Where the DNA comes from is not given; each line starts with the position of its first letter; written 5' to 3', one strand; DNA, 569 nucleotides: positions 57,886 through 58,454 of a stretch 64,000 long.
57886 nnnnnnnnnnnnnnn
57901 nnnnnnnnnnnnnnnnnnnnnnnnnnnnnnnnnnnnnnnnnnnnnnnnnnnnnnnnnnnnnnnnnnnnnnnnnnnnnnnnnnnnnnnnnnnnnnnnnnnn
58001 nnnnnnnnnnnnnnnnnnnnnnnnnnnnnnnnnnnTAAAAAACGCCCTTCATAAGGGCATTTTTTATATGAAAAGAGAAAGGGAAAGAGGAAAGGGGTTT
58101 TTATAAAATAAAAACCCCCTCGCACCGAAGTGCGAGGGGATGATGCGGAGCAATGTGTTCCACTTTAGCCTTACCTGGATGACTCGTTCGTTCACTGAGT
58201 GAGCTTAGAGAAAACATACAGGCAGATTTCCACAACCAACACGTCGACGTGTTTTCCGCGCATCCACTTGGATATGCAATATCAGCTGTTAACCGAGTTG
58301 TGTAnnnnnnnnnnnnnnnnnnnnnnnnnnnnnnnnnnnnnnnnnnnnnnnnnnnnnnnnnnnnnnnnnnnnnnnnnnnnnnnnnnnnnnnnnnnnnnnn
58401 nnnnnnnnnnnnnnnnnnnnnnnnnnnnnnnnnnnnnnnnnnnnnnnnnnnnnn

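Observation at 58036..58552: A ~380-nt promoter-to-terminator noncoding unit on the minus strand between rpsR and efp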

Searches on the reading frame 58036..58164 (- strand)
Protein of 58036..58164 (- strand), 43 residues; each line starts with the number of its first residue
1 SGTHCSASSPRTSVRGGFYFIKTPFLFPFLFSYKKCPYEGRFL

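Call 42: search_protein_families(library=pfam, max_evalue=1, proteins=[window:58036-58164:-])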
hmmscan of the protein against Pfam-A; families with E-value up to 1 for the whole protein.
seq(43 aa): 0 families

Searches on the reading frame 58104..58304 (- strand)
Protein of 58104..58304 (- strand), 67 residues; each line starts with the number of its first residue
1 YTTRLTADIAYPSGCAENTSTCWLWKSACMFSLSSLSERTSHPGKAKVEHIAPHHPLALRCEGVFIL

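Call 42: search_protein_families(library=pfam, max_evalue=1, proteins=[window:58104-58304:-])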
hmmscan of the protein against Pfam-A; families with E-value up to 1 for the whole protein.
seq(67 aa): 0 families

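Call 53: search_protein_representatives(protein=window:58104-58304:-)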
Query: 67 residues. Proteins with E-value up to 0.001 (for the whole library): 1; up to 1e-10: 0; up to 1e-30: 0. The best 1 are listed.
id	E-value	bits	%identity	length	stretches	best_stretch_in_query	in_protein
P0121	9.0e-06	42.1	48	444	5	4-21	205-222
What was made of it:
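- On Stand-alone sRNA gene: No Pfam or library homologues (calls 42, 53).
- On Pseudogene of a small protein: Calls 42 and 53 are negative.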
